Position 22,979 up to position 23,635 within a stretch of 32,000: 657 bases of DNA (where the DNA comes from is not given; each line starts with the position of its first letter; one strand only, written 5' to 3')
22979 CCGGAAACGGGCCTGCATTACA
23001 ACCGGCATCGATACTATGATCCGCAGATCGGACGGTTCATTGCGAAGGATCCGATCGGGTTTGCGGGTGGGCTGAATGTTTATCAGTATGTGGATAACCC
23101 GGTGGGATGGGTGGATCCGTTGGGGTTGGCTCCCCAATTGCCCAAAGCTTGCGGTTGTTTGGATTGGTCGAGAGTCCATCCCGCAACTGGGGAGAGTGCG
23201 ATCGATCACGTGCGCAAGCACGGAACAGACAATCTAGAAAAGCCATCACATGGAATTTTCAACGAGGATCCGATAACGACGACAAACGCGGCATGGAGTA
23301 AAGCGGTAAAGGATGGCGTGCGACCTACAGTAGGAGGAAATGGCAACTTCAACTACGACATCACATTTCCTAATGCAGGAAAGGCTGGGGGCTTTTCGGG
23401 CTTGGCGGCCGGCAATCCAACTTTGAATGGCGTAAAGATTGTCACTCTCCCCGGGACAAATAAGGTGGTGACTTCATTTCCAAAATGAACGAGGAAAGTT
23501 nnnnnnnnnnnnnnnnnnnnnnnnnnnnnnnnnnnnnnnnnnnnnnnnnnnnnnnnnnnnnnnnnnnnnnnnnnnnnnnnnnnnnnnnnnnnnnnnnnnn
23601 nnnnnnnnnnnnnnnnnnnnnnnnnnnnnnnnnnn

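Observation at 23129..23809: Unassigned Rhs C-terminal toxin domain with adjacent immunity gene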

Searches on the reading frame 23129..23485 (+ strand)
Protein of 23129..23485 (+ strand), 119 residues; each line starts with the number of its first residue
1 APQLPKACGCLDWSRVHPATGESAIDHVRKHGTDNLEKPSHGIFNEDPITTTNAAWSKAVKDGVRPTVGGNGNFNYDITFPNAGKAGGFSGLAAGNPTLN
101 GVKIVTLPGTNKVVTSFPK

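Call 4: search_protein_families(library=pfam, proteins=[window:23129-23485:+], max_evalue=1)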
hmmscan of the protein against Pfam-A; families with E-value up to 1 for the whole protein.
seq(119 aa): 0 families

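Call 5: search_protein_families(library=ncbifam, proteins=[window:23129-23485:+], max_evalue=1)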
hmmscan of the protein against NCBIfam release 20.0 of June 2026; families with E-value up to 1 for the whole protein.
seq(119 aa): 0 families

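Call 6: search_solved_structures(query=window:23129-23485:+, max_evalue=10, show_alignments=3)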
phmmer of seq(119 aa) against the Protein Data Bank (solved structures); distinct sequences matched with E-value up to 10: 1.
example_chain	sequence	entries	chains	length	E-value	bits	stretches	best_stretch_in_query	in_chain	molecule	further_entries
4xp8_A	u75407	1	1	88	1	13.3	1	43-83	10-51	EtgA protein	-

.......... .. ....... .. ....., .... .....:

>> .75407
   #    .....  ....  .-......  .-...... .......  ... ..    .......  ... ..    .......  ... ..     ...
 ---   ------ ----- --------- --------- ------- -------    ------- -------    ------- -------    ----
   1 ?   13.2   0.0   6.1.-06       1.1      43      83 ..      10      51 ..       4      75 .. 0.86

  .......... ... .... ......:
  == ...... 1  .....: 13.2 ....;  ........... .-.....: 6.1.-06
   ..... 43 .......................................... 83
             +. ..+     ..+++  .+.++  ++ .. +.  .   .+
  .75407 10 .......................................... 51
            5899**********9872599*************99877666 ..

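Call 7: find_homologous_proteins(query=window:23129-23485:+, max_evalue=0.01)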
Query seq(119 aa) (119 aa): 2 proteins with E <= 0.01 among 7 candidates.
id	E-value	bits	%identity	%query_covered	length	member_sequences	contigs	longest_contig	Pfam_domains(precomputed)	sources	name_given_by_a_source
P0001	3.1e-37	146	61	97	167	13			-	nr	nr:RHS repeat-associated core domain-containing protein [Burkholderia ubonensis]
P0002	7.7e-33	132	68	76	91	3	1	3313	-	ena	-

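Call 20: predict_structure(protein=window:23129-23485:+)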
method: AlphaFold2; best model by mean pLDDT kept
length: 119 residues; sequences in the alignment: 1
mean_pLDDT: 34.5   pTM: 0.22
mean pLDDT of the five models: 34.5, 33.6, 32.5, 32.0, 31.1
residues with pLDDT >= 90: 0; 70-90: 0; 50-70: 2; < 50: 117
segments of 3 or more residues with pLDDT < 50: 1-19, 21-29, 31-119
pLDDT, mean of each block of 10 residues (from residue 1): 25 39 47 36 26 38 33 33 34 34 35 33
secondary structure, 60 per line:
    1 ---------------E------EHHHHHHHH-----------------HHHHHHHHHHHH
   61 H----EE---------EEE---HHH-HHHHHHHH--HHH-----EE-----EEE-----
elements in order: H24-31 H49-61 E77-79 H87-94 E112-114

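Call 22: search_protein_representatives(protein=window:23129-23485:+)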
Query: 119 residues. Proteins with E-value up to 0.001 (for the whole library): 313; up to 1e-10: 140; up to 1e-30: 2. The best 150 are listed.
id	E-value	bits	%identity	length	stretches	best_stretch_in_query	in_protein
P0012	1.4e-37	145.3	60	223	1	7-118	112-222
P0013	1.7e-32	128.9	53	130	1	5-118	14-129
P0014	4.9e-29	117.7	72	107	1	42-119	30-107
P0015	1.5e-26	109.7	51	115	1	9-118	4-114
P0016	4.6e-26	108.1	48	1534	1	4-118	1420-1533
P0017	4.7e-25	104.9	62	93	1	30-119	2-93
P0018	2.7e-23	99.2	54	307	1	10-119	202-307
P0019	1.0e-21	94.1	47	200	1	6-118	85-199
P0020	2.7e-21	92.7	53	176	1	4-119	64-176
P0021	2.8e-21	92.7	49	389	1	4-119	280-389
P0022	7.7e-21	91.3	53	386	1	9-118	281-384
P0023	8.3e-20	87.9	49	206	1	9-118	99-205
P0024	1.5e-19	87.1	48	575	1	8-118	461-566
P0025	2.0e-19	86.7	50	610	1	7-118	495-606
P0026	2.5e-19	86.4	49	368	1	10-118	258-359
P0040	1.2e-16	77.7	46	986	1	7-118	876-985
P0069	1.9e-14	70.6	49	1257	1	11-119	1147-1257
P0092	2.5e-13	67.0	46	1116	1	9-118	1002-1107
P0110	1.9e-12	64.2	38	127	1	7-118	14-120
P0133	1.8e-11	61.0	34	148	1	6-118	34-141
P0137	3.3e-11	60.2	40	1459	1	7-118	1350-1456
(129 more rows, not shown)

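Call 28: search_solved_structures(query=A1, max_evalue=10, show_alignments=4)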
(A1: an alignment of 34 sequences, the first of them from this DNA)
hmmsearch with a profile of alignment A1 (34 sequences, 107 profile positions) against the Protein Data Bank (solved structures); distinct sequences matched with E-value up to 10: 0.

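Call 29: search_protein_families(library=pfam, alignment_id=A1, max_evalue=1)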
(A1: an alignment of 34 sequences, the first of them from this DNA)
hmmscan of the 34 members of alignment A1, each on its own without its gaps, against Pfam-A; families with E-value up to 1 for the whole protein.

A. member 1, seq(112 aa): 0 families

B. families by the number of members that match (of 34 scanned): 2 families
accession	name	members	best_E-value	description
PF19252.4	HIND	1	0.081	HIND motif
PF03419.18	Peptidase_U4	1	0.22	Sporulation factor SpoIIGA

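Call 30: find_homologous_proteins(query=A1, max_evalue=0.001)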
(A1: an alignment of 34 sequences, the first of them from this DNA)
Query A1 (34 sequences) (112 aa, profile of the alignment): 81 proteins with E <= 0.001 among 2768 candidates.
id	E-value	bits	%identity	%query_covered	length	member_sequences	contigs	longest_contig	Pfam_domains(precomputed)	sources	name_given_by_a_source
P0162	3.0e-40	155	47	97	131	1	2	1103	-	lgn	-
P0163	2.0e-39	152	42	96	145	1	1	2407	-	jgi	jgi:filamentous hemagglutinin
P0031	3.3e-39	151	45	96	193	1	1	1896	-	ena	-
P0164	6.6e-38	147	44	96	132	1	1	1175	-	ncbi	-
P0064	1.8e-37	146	44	96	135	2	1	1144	-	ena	-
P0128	5.0e-34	135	36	96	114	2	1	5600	-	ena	-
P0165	2.1e-33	133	47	88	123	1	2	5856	-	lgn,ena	-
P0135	1.0e-31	127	33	97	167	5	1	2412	PF07591.16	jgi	-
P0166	5.1e-31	125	35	99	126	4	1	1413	-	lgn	-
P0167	6.3e-31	125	40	88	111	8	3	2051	-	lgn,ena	-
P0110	7.2e-31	125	36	99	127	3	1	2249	-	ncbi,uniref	ncbi:hypothetical protein SDC9_97181 [bioreactor metagenome]|uniref:Bacterial EndoU nuclease domain-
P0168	1.4e-30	124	32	99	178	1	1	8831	-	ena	-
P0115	3.2e-30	123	36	96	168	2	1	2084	-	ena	-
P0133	3.4e-30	122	32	99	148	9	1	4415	-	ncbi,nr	ncbi:MAG: hypothetical protein GX284_15500 [Clostridiales bacterium]|nr:hypothetical protein [Clostr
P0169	4.5e-30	122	33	99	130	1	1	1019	-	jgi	jgi:hypothetical protein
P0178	2.9e-29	120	31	96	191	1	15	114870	-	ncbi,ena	-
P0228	7.6e-4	38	30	84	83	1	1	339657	-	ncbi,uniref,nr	ncbi:hypothetical protein QSV36_22835 [Pseudomonas sp. BCRC 81390]|uniref:hypothetical protein n=1 T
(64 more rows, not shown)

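Call 32: list_cluster_members(proteins=[P0110, P0001, P0133, P0228])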
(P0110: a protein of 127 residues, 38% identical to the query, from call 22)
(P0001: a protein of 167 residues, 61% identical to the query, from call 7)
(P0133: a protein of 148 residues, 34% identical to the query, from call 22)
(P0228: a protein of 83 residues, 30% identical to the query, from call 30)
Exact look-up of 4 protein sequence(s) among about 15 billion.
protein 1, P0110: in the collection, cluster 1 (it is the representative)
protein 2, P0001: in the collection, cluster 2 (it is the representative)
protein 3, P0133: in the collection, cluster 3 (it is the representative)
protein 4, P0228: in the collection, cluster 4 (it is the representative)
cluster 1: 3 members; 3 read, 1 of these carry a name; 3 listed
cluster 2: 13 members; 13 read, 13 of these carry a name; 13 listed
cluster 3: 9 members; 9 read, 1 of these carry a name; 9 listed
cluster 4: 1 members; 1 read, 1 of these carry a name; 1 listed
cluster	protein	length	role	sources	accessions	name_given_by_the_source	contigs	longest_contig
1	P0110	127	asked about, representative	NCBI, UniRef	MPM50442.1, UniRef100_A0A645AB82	hypothetical protein SDC9_97181 [bioreactor metagenome] | Bacterial EndoU nuclease domain-containing protein n=1 Tax=bioreactor metagenome ...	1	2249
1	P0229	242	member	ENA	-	-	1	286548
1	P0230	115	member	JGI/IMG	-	-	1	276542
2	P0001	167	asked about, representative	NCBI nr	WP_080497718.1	RHS repeat-associated core domain-containing protein [Burkholderia ubonensis]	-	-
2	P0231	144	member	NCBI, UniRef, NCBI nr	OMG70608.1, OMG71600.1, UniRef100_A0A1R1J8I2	hypothetical protein BW685_20030 [Burkholderia ubonensis] | Uncharacterized protein n=1 Tax=Burkholderia ubonensis TaxID=101571 RepID=A0A1R1J8I2_9BURK | hypothetical protein BW685_25500 [Burkholderia ubonensis]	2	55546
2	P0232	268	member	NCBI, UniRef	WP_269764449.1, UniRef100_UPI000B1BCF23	RHS repeat-associated core domain-containing protein, partial [Burkholderia ubonensis] | RHS repeat-associated core domain-containing protein n=2 Tax=Burkholderia ubonensis ...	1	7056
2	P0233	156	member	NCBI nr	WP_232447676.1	RHS repeat-associated core domain-containing protein [Burkholderia ubonensis]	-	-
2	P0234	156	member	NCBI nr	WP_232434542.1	RHS repeat-associated core domain-containing protein [Burkholderia ubonensis]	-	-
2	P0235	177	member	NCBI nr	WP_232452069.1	RHS repeat-associated core domain-containing protein [Burkholderia ubonensis]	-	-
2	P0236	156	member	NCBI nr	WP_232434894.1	RHS repeat-associated core domain-containing protein [Burkholderia ubonensis]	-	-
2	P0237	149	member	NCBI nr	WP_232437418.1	RHS repeat-associated core domain-containing protein [Burkholderia ubonensis]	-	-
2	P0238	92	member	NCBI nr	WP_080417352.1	RHS repeat-associated core domain-containing protein [Burkholderia ubonensis]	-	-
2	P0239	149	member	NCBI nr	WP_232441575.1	RHS repeat-associated core domain-containing protein [Burkholderia ubonensis]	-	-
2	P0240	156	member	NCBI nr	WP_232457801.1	RHS repeat-associated core domain-containing protein [Burkholderia ubonensis]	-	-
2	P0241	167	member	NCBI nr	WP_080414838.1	RHS repeat-associated core domain-containing protein [Burkholderia ubonensis]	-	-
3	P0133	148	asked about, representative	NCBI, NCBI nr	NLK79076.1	MAG: hypothetical protein GX284_15500 [Clostridiales bacterium] | hypothetical protein [Clostridiales bacterium]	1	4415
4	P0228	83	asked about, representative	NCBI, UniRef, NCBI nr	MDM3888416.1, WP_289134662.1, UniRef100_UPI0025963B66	hypothetical protein QSV36_22835 [Pseudomonas sp. BCRC 81390] | hypothetical protein n=1 Tax=Pseudomonas sp. BCRC 81390 TaxID=3054778 RepID=UPI0025963B66 | hypothetical protein [Pseudomonas sp. BCRC 81390]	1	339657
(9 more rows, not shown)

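Call 33: search_protein_families(library=pfam, proteins=[P0110, P0016, P0040, P0025, P0024, P0069, P0229, P0092, P0137], max_evalue=10)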
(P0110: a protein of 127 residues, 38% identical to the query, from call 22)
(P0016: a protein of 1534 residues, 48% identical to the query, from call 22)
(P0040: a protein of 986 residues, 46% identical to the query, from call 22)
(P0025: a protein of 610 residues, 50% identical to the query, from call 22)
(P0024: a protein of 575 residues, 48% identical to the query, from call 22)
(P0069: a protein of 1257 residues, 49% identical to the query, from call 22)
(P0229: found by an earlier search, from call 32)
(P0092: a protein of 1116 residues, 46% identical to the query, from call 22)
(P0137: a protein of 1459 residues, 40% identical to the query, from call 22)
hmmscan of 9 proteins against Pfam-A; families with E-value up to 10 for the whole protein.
P0110 (127 aa): 0 families

P0016 (1534 aa): 5 families
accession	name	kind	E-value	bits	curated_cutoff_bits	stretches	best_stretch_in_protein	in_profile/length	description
PF05593.20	RHS_repeat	-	7.5e-72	237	22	13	620-657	1-38/38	RHS Repeat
PF20148.4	DUF6531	-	1.5e-11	44.9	24.1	1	267-340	1-74/74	Domain of unknown function (DUF6531)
PF03527.20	RHS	-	7.3e-11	42.2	27.9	1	1294-1326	5-37/38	RHS protein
PF25023.1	TEN_YD-shell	-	3e-07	29.3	50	3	388-479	51-138/909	Teneurin YD-shell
PF03872.18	RseA_N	-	0.15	13.1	24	1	61-88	24-51/87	Anti sigma-E protein RseA, N-terminal domain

P0040 (986 aa): 6 families
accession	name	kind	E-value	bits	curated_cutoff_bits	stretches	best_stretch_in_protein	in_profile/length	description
PF07591.16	PT-HINT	-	8.3e-27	94.6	27.7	1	742-873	2-137/137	Pretoxin HINT domain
PF05593.20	RHS_repeat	-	6.1e-16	58.8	22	6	46-81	1-36/38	RHS Repeat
PF14890.11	Intein_splicing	-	6.6e-11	42.7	35.8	2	832-872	117-155/155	Intein splicing domain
PF13403.11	Hint_2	-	2e-06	28.7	28.4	1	734-769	1-36/147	Hint domain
PF01079.26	Hint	-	0.037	14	29.7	1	733-830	11-116/213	Hint module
PF16475.10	DUF5052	-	0.075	13.1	29.4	1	339-374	41-75/199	Domain of unknown function (DUF5052)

P0025 (610 aa): 7 families
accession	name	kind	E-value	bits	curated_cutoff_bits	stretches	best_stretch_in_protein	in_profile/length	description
PF07591.16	PT-HINT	-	2e-16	60.9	27.7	1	361-493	2-137/137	Pretoxin HINT domain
PF13403.11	Hint_2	-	2.8e-07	31.4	28.4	1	354-386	2-34/147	Hint domain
PF05593.20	RHS_repeat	-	0.00072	20.3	22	1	173-205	1-32/38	RHS Repeat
PF14890.11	Intein_splicing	-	0.0068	16.7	35.8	1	452-492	117-155/155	Intein splicing domain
PF05203.21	Hom_end_hint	-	0.0094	16.4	32.1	1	440-479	19-56/228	Hom_end-associated Hint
PF03604.18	Zn_ribbon_RPAB4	-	0.14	12.3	24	1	336-354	5-23/32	DNA directed RNA polymerase, 7 kDa subunit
PF01079.26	Hint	-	0.28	11.2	29.7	1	351-391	10-50/213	Hint module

P0024 (575 aa): 2 families
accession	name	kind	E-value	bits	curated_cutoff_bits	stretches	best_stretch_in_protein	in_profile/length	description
PF07591.16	PT-HINT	-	3.6e-25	89.3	27.7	1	328-459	2-137/137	Pretoxin HINT domain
PF13403.11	Hint_2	-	1.4e-06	29.2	28.4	1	320-356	1-37/147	Hint domain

P0069 (1257 aa): 2 families
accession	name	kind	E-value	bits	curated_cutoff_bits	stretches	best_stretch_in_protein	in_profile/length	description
PF01476.26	LysM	-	2.1e-06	28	20.9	1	426-472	1-43/43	LysM domain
PF05593.20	RHS_repeat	-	0.012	16.5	22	1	8-46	1-34/38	RHS Repeat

P0229 (242 aa): 0 families

P0092 (1116 aa): 2 families
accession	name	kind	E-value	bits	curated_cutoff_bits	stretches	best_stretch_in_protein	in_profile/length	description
PF05593.20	RHS_repeat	-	0.014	16.2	22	1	692-724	1-32/38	RHS Repeat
PF08669.17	GCV_T_C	-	0.17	12.2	25.9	1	877-911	20-54/80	Glycine cleavage T-protein C-terminal barrel domain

P0137 (1459 aa): 4 families
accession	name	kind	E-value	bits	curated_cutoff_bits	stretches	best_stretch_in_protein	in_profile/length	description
PF07591.16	PT-HINT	-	1.1e-23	84.4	27.7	1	1218-1350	1-137/137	Pretoxin HINT domain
PF05593.20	RHS_repeat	-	3.9e-14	53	22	6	401-436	2-37/38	RHS Repeat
PF13403.11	Hint_2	-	1e-07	32.9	28.4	1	1212-1309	2-116/147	Hint domain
PF01079.26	Hint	-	7.9e-05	22.8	29.7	1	1209-1285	10-85/213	Hint module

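Call 44: predict_structure(alignment_id=A2)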
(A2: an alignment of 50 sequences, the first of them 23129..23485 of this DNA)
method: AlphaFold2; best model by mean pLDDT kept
length: 119 residues; sequences in the alignment: 50
mean_pLDDT: 93.1   pTM: 0.85
mean pLDDT of the five models: 93.1, 92.1, 92.0, 91.0, 90.8
residues with pLDDT >= 90: 107; 70-90: 3; 50-70: 9; < 50: 0
segments of 3 or more residues with pLDDT < 50: none
pLDDT, mean of each block of 10 residues (from residue 1): 61 94 97 96 98 96 94 96 97 97 95 97
secondary structure, 60 per line:
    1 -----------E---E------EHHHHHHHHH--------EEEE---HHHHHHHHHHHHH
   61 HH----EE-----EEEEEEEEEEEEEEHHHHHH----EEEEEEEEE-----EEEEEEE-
elements in order: H24-32 E41-44 H48-62 E74-87 H88-93 E98-106 E112-118

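Call 48: fold_search(model_id=the predicted structure, library=pdb)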
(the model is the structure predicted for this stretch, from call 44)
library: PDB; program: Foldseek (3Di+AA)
matches with E <= 10: 219; with E <= 0.001: 0
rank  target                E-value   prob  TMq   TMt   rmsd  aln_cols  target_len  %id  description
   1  8yia_B                3.1e-01  0.07  0.20  0.17  14.4       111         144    8  The selenomethionine contained structure of SdnG (released 2025-10-22)
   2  9iqn                  4.9e-01  0.08  0.25  0.24  12.5       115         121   15  CatM-W86A-L6R, a SnoaL-like protein in complex with substrate mimic L6R (released 2025-07-16)
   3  7xhf_B                4.9e-01  0.08  0.24  0.22  12.2       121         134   12  Crystal structure of the NTF2L domain of human G3BP1 in complex with the USP10 derived peptide (released 2023-01-18)
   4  9iqm                  5.2e-01  0.09  0.25  0.25  11.8       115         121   15  CatM-L6S, a SnoaL-like protein in complex with substrate mimic L6S (released 2025-07-16)
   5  9qzd_B                5.5e-01  0.06  0.19  0.19  12.9       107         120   10  de novo NTF2-like protein (released 2025-10-22)
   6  9qzd_C                5.9e-01  0.06  0.20  0.20  13.0       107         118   10  de novo NTF2-like protein (released 2025-10-22)
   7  8yi8_C                7.1e-01  0.05  0.20  0.18  14.2       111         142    9  The complex structure of SdnG with product (released 2025-10-22)
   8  9iq3_A                8.1e-01  0.11  0.24  0.25   8.9        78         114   13  AkaM,SnoaL-lile Protein (released 2025-07-16)
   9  8yhg_A                8.1e-01  0.05  0.20  0.18  14.5       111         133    8  The complex structure of SdnG with its analogue of substrate (released 2025-10-22)
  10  9iq3_B                8.6e-01  0.10  0.24  0.25   8.9        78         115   13  AkaM,SnoaL-lile Protein (released 2025-07-16)
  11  4oe4_A                8.6e-01  0.10  0.14  0.04  11.5        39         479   20  Crystal Structure of Yeast ALDH4A1 Complexed with NAD+ (released 2014-02-19)
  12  4oe6_B                8.6e-01  0.10  0.14  0.04  11.6        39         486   20  Crystal Structure of Yeast ALDH4A1 (released 2014-02-19)
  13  8yj4_A                9.8e-01  0.03  0.18  0.17  14.7       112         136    8  The complex structure of SdnG with its analogue of substrate (released 2025-10-22)
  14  6c0d                  1.1e+00  0.04  0.16  0.07  12.7        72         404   15  Crystal structure of an Amidase (hydantoinase/carbamoylase family) from Burkholderia phymatum (released 2018-03-21)
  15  4oe4_B                1.2e+00  0.08  0.14  0.04  11.0        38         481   21  Crystal Structure of Yeast ALDH4A1 Complexed with NAD+ (released 2014-02-19)
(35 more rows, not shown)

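Call 53: fold_search(model_id=the predicted structure, library=viral)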
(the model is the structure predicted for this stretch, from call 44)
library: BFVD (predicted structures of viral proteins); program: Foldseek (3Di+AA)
matches with E <= 10: 211; with E <= 0.001: 0
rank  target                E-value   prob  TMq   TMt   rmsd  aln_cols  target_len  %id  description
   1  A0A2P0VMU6            6.3e-01  0.13  0.25  0.23   6.7        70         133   11  Uncharacterized protein [Tetraselmis virus 1]
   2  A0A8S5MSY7            8.6e-01  0.13  0.30  0.14   6.6        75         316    9  Zinc-binding metallo-peptidase [virus sp. ctzmw3]
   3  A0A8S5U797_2          8.6e-01  0.07  0.23  0.04  11.5       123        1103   15  Large polyvalent protein-associated domain 3 (Fragment) [Podoviridae sp. ctngc57]
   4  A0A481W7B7            9.8e-01  0.02  0.19  0.15  15.0       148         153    9  Uncharacterized protein [Fusobacterium phage Fnu1]
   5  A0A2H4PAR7            1.2e+00  0.06  0.22  0.03  10.3        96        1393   14  (no name in the UniProt tables at hand)
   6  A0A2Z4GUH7            1.3e+00  0.16  0.35  0.34   8.0        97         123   11  (no name in the UniProt tables at hand)
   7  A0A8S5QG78            1.3e+00  0.02  0.16  0.11  14.0        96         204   11  Transcriptional regulator [Siphoviridae sp. ctr8v12]
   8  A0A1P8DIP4            1.3e+00  0.02  0.17  0.10  16.0       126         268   16  (no name in the UniProt tables at hand)
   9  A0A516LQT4            1.4e+00  0.04  0.23  0.05  13.8       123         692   10  (no name in the UniProt tables at hand)
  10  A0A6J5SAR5            1.4e+00  0.06  0.24  0.23  13.5        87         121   16  Uncharacterized protein [uncultured Caudovirales phage]
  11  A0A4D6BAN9            1.5e+00  0.04  0.20  0.09  13.4       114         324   12  (no name in the UniProt tables at hand)
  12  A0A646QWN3            1.6e+00  0.13  0.25  0.37   3.6        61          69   10  (no name in the UniProt tables at hand)
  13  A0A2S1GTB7            1.7e+00  0.07  0.25  0.29   4.4        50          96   14  Uncharacterized protein [Pectobacterium phage Nepra]
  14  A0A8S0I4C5            1.7e+00  0.04  0.22  0.07  12.1        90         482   12  (no name in the UniProt tables at hand)
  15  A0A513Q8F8            1.7e+00  0.02  0.16  0.08  15.4       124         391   15  Replicase polyprotein 1ab (Fragment) [Porcine hemagglutinating encephalomyelitis virus]
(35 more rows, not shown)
